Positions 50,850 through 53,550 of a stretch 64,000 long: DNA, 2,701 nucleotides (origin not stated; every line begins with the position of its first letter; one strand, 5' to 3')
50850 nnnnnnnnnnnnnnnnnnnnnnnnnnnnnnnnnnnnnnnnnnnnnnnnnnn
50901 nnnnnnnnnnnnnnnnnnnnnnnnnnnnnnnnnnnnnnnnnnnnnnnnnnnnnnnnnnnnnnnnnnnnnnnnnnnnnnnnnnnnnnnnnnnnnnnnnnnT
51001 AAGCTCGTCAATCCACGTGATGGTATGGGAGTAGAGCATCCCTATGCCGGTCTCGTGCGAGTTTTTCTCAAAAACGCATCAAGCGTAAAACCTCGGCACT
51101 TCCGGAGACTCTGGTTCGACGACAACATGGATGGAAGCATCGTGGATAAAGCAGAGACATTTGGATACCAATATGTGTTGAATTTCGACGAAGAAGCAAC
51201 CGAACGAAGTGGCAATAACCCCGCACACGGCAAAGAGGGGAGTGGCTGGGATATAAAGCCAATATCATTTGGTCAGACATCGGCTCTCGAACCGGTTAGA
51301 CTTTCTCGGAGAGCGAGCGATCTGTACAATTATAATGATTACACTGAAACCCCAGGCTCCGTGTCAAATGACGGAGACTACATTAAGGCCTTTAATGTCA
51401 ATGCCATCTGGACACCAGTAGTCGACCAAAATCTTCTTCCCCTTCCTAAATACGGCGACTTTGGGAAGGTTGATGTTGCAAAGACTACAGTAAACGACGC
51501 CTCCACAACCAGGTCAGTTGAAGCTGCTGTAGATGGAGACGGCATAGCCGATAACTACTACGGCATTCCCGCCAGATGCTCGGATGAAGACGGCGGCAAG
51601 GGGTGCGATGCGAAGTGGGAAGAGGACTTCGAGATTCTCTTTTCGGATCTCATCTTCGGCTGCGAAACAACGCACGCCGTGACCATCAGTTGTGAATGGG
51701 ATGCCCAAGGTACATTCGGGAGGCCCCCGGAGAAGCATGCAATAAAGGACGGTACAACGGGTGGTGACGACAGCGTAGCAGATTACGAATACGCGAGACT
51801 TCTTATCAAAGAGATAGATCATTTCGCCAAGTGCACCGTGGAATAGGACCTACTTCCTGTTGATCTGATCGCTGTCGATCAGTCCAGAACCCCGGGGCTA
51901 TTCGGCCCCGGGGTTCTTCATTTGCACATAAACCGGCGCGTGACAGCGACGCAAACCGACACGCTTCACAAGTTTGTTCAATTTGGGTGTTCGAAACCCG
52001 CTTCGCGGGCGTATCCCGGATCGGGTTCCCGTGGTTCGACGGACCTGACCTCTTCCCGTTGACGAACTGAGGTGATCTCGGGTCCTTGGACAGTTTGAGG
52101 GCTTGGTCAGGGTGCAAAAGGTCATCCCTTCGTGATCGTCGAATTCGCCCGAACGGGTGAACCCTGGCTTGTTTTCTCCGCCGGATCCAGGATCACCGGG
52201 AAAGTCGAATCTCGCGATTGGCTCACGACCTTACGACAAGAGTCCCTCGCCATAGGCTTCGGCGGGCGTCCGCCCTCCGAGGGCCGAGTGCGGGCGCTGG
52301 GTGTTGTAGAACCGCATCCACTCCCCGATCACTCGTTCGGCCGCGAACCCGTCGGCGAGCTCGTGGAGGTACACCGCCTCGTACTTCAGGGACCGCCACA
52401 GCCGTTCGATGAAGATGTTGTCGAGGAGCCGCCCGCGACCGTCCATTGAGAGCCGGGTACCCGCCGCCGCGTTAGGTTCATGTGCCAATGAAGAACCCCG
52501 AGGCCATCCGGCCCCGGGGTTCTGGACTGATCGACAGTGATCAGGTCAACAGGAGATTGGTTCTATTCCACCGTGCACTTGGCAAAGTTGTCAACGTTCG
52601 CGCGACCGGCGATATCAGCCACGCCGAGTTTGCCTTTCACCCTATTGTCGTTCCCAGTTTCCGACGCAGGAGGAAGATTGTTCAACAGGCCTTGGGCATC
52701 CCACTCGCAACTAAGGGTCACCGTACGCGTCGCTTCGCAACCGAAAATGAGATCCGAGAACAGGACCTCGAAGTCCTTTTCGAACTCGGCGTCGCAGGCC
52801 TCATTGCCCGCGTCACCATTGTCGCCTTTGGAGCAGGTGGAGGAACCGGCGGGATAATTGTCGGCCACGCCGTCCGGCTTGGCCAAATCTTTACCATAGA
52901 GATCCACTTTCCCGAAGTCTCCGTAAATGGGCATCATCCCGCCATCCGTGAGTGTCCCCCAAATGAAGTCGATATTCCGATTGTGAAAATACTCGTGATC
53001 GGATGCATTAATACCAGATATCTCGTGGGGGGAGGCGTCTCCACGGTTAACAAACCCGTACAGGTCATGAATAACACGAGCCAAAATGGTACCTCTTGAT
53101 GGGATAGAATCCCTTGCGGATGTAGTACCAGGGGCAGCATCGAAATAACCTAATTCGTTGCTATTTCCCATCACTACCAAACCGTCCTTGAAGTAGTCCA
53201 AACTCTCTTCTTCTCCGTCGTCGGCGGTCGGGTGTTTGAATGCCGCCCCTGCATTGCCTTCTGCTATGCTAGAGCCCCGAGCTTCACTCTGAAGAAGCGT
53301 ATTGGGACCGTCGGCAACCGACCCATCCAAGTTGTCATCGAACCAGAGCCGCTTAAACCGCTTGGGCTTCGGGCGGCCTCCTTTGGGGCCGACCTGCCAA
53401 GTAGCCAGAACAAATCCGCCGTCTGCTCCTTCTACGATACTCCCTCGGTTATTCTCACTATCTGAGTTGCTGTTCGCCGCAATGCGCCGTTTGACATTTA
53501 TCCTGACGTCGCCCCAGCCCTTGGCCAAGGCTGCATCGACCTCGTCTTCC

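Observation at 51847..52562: IS3-family transposase remnant at the symmetry axis, between twin convergent terminators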

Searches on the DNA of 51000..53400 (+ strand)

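Call 9: search_dna_similar(query=window:51847-52562:+, collection=plasmids, mode=distant)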
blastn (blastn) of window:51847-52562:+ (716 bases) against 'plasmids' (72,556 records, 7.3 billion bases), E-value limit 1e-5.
Records with a match: 232; places in all: 441; records where one place covers at least 80% of the query: 0.
Best place of each record, by identity: 80-90% 25; 60-80% 207.
By first word of the organism name: Bradyrhizobium 39; Pseudomonas 34; Pseudosulfitobacter 33; Sulfitobacter 19; Azospirillum 13; Paracoccus 13; Phaeobacter 12; Komagataeibacter 12; Roseibium 7; Acetobacter 5; and 32 more.
By predicted mobility (MOB-suite, as given by PLSDB): non-mobilizable 132; conjugative 59; mobilizable 41.
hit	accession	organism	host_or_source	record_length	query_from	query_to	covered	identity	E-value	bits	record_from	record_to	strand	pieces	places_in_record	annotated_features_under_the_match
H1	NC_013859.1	Azospirillum sp. B510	-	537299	393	621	32%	70.9%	3e-17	98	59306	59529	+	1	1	none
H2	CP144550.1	Sulfitobacter pontiacus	cell culture,salt marsh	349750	406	621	30%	74.2%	5e-28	132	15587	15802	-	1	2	record has no annotation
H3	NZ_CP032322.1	Azospirillum argentinense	soil sample,Agricultural field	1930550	398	621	31%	70.7%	3e-18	100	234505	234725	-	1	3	record has no annotation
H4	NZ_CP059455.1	Azospirillum brasilense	Prokaryotes,soil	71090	407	621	30%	72.8%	2e-21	112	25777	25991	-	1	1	none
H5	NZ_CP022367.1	Azospirillum sp. TSH58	single cell,paddy soils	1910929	406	621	30%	71.0%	3e-18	101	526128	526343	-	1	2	record has no annotation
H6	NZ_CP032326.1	Azospirillum argentinense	soil sample,Agricultural field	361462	407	621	30%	71.3%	2e-19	104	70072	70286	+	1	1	IS3 family transposase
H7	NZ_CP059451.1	Azospirillum brasilense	Prokaryotes,soil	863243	407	621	30%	71.3%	2e-19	104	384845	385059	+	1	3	IS3 family transposase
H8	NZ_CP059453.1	Azospirillum brasilense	Prokaryotes,soil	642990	407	621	30%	71.3%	2e-19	104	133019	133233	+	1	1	none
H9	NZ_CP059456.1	Azospirillum brasilense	Prokaryotes,soil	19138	407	621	30%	71.3%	2e-19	104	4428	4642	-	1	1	none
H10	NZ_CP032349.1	Azospirillum brasilense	soil sample,Agricultural field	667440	398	621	31%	68.1%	2e-8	68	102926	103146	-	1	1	none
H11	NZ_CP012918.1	Azospirillum brasilense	Digitaria eriantha,microbe,root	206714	407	621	30%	70.8%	1e-17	100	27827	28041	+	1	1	IS3 family transposase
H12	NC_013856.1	Azospirillum sp. B510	-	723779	407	621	30%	70.7%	3e-18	101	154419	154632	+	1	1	none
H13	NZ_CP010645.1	Phaeobacter piscinae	cell culture,fish aquaculture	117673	407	615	29%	72.5%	7e-20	105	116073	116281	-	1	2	none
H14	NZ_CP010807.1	Phaeobacter piscinae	cell culture,cleaning system aquaculture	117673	407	615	29%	72.5%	7e-20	105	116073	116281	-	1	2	none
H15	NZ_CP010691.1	Phaeobacter piscinae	cell culture,fish aquaculture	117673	407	615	29%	72.5%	7e-20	105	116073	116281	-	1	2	none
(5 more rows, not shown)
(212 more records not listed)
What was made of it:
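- DNA hits on plasmids are annotated as IS3 family transposase (call 9).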

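Call 13: search_rna_families(source=window, start=51000, end=53400, threshold=evalue, max_evalue=1)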
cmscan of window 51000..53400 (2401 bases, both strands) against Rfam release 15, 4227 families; matches with E-value up to 1: 0.
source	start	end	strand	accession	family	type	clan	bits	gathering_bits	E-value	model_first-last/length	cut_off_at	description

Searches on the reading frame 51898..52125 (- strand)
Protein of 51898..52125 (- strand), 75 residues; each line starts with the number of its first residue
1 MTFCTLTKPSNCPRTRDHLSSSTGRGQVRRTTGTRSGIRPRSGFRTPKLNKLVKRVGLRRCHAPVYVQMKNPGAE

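Call 69: search_protein_families(library=pfam, proteins=[window:51898-52125:-], max_evalue=0.1)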
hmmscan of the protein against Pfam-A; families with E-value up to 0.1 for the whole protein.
window:51898-52125:- (75 aa): 0 families

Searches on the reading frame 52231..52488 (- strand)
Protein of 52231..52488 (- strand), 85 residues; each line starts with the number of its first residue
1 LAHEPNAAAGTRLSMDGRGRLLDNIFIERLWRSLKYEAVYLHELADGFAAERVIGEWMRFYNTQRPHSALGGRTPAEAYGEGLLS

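Call 8: search_protein_families(library=pfam, proteins=[window:52231-52488:-], max_evalue=0.01)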
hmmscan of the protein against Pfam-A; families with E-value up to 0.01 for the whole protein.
window:52231-52488:- (85 aa): 2 families
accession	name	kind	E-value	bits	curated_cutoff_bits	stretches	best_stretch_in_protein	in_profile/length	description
PF13683.12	rve_3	-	5.8e-16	58.4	26.5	1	10-75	2-67/67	Integrase core domain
PF13333.12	rve_2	-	0.00097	19.7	22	1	29-77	2-50/56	Integrase core domain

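Call 12: find_related_loci(query=window:52234-52449:-, collection=genome_contigs, flank=4000)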
Query seq(72 aa) (72 aa) in genome_contigs; peptide patterns used: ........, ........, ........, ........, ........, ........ (x = any residue, [..] = any of these).
600 stretches matched a pattern (row limit reached: there are more); 542 encode a relative of the query (tblastn E <= 1e-3); the best 80 are kept; 80 distinct loci.
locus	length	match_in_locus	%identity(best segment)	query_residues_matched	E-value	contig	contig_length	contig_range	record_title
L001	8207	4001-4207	87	1-69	2e-39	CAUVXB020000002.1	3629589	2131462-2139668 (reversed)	MAG: Alphaproteobacteria bacterium isolate 8c258d8c-a111-4014-ac25-dd31ebeb1c18 genome assembly, contig: contig_2, whole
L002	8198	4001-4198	88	1-66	4e-38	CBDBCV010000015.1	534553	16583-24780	MAG: Alphaproteobacteria bacterium isolate 0a395d48-fa07-49d0-ad8e-9481763700a5 genome assembly, contig: contig_15, whol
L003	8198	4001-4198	88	1-66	4e-38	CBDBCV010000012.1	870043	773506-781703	MAG: Alphaproteobacteria bacterium isolate 0a395d48-fa07-49d0-ad8e-9481763700a5 genome assembly, contig: contig_12, whol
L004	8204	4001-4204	88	1-68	4e-38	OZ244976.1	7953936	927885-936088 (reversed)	MAG: Vicinamibacterales bacterium isolate 759df215-7f35-4b58-97f0-56a84cd7420d genome assembly, chromosome: 2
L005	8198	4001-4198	88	1-66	4e-38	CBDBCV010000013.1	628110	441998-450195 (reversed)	MAG: Alphaproteobacteria bacterium isolate 0a395d48-fa07-49d0-ad8e-9481763700a5 genome assembly, contig: contig_13, whol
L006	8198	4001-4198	88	1-66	5e-38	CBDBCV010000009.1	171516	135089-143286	MAG: Alphaproteobacteria bacterium isolate 0a395d48-fa07-49d0-ad8e-9481763700a5 genome assembly, contig: contig_9, whole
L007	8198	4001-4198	88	1-66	6e-38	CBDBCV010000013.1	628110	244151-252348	MAG: Alphaproteobacteria bacterium isolate 0a395d48-fa07-49d0-ad8e-9481763700a5 genome assembly, contig: contig_13, whol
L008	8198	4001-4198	88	1-66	6e-38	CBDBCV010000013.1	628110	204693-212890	MAG: Alphaproteobacteria bacterium isolate 0a395d48-fa07-49d0-ad8e-9481763700a5 genome assembly, contig: contig_13, whol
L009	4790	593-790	88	1-66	5e-38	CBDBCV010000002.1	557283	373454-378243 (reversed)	MAG: Alphaproteobacteria bacterium isolate 0a395d48-fa07-49d0-ad8e-9481763700a5 genome assembly, contig: contig_2, whole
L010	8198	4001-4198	88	1-66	9e-38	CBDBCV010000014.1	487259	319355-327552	MAG: Alphaproteobacteria bacterium isolate 0a395d48-fa07-49d0-ad8e-9481763700a5 genome assembly, contig: contig_14, whol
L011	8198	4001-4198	88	1-66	6e-38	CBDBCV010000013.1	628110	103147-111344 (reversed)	MAG: Alphaproteobacteria bacterium isolate 0a395d48-fa07-49d0-ad8e-9481763700a5 genome assembly, contig: contig_13, whol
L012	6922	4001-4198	88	1-66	7e-38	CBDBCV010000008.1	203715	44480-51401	MAG: Alphaproteobacteria bacterium isolate 0a395d48-fa07-49d0-ad8e-9481763700a5 genome assembly, contig: contig_8, whole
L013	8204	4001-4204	87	1-68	2e-37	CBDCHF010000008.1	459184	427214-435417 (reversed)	MAG: Vicinamibacterales bacterium isolate 98a3bb7b-36bc-46c5-b0ea-6a1611218d7a genome assembly, contig: contig_8, whole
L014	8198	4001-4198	86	1-66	1e-37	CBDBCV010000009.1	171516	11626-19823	MAG: Alphaproteobacteria bacterium isolate 0a395d48-fa07-49d0-ad8e-9481763700a5 genome assembly, contig: contig_9, whole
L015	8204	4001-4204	85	1-68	2e-37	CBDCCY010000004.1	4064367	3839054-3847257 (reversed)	MAG: Vicinamibacterales bacterium isolate 30d25617-1a2a-4ddc-b9f5-a158cac5d056 genome assembly, contig: contig_4, whole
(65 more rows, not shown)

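Call 40: find_homologous_proteins(query=window:52234-52467:-, max_evalue=1e-10)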
Query seq(78 aa) (78 aa): 2243 proteins with E <= 1e-10 among 2601 candidates; the best 120 are listed.
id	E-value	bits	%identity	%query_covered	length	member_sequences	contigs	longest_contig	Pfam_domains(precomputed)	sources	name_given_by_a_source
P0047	1.2e-36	142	86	95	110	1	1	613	PF13683.13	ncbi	-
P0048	1.3e-36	142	85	95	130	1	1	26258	PF13683.13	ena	-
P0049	1.6e-35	138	87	91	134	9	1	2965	PF13683.13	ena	-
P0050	6.5e-35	136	85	95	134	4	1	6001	PF00665.33,PF13683.13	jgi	jgi:putative transposase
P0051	9.9e-35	136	85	95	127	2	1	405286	PF00665.33,PF13683.13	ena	-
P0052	1.1e-34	135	82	95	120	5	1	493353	PF13683.13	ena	-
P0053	1.7e-34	135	80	96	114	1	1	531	PF13683.13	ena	-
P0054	2.7e-34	134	81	95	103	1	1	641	PF13683.13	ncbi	-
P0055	3.7e-34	134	80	96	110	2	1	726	PF13683.13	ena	-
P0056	4.1e-34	134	82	95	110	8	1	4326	PF13683.13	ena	-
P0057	4.3e-34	134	82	86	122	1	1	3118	PF13683.13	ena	-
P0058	5.8e-34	133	84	95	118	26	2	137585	PF00665.33,PF13683.13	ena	-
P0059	6.0e-34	133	86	91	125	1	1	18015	PF13683.13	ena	-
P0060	6.2e-34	133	82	95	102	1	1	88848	PF13683.13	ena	-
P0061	6.8e-34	133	81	95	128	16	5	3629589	PF13683.13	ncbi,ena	-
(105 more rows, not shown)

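Call 50: search_protein_families(library=ncbifam, proteins=[L002:3401-4375:+, L002:3057-3380:+, window:52231-52488:-], max_evalue=0.001)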
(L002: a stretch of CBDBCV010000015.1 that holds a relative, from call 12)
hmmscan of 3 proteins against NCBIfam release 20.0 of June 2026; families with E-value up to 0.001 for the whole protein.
L002:3401-4375:+ (325 aa): 4 families
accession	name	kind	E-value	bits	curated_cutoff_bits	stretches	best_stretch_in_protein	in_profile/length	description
NF033516.0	transpos_IS3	equivalog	7.1e-81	272.3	160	1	7-265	99-368/369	IS3 family transposase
NF033577.2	transpos_IS481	equivalog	7.8e-32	110.9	224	1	37-266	61-284/284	IS481 family transposase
NF006918.0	PRK09409.1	subfamily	1.1e-05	25.2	597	1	36-269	49-288/301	IS2 transposase TnpB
NF033587.1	transpos_IS6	equivalog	0.00017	21.3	125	1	112-220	64-170/202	IS6 family transposase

L002:3057-3380:+ (107 aa): 2 families
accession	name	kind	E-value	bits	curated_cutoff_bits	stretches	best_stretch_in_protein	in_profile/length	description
NF033516.0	transpos_IS3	equivalog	6.8e-10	38.7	160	1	24-104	1-81/369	IS3 family transposase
NF047595.1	IS66_ISRel24_TnpA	equivalog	1.8e-09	38.2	74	1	17-62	1-46/113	IS66-like element accessory protein TnpA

window:52231-52488:- (85 aa): 3 families
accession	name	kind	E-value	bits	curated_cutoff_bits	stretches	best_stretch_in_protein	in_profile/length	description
NF033516.0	transpos_IS3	equivalog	3e-20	72.8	160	1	8-78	298-368/369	IS3 family transposase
NF033577.2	transpos_IS481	equivalog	1.9e-10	40.8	224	1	26-79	231-284/284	IS481 family transposase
NF006918.0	PRK09409.1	subfamily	0.00057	19.6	597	1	27-77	233-283/301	IS2 transposase TnpB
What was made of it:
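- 52231..52472 (-): C-terminal coding remnant of OrfB (transposase), with its stop codon at 52231-52233. It retains only the E of the DDE triad; both catalytic D residues, orfA and the frameshift site are missing. It matches Pfam rve_3 at 5.8e-16 over positions 2-67 of 67 (call 8) and NF033516 positions 298-368 of 369 (call 50).
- On IS3 family insertion sequence: The fragment matches NF033516 at 3e-20, positions 298-368 of 369, and rve_3 at 5.8e-16 (calls 8, 50).
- Checked: It matches Pfam rve_3 at 5.8e-16 (call 8) and NCBIfam IS3 transposase NF033516 at 3e-20, positions 298-368 of 369 (call 50).
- IS3 identity: the fragment matches rve_3 at 5.8e-16 (call 8) and NF033516 positions 298-368 of 369 (call 50). 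The rve_3 domain is shared with IS481 and other DDE integrases; the fragment matches IS481 at 1.9e-10 (call 50).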

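Call 51: search_protein_families(library=pfam, proteins=[L002:3401-4375:+, L002:3057-3380:+], max_evalue=0.001)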
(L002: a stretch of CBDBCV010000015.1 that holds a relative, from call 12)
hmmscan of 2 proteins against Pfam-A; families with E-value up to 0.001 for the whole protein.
L002:3401-4375:+ (325 aa): 4 families
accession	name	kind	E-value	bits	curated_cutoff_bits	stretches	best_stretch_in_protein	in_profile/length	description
PF00665.32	rve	-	2.9e-23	82.5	32.6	1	112-208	2-102/102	Integrase core domain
PF13683.12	rve_3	-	4.7e-18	65.1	26.5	1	197-262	2-67/67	Integrase core domain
PF13276.12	HTH_21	-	2.9e-13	50.3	28.1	1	38-90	5-59/60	HTH-like domain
PF24764.1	rva_4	-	5.6e-07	29.9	26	1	111-224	4-115/194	Integrase core domain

L002:3057-3380:+ (107 aa): 3 families
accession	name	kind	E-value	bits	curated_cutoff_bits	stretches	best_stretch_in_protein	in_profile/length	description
PF01527.26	HTH_Tnp_1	-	1.7e-12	47.8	24.1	1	15-89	1-72/75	Transposase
PF13518.12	HTH_28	-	0.0008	19.9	25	0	26-60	2-35/52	Helix-turn-helix domain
PF13542.12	HTH_Tnp_ISL3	-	0.00087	19.2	27.4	0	17-54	8-43/51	Helix-turn-helix domain of transposase family ISL3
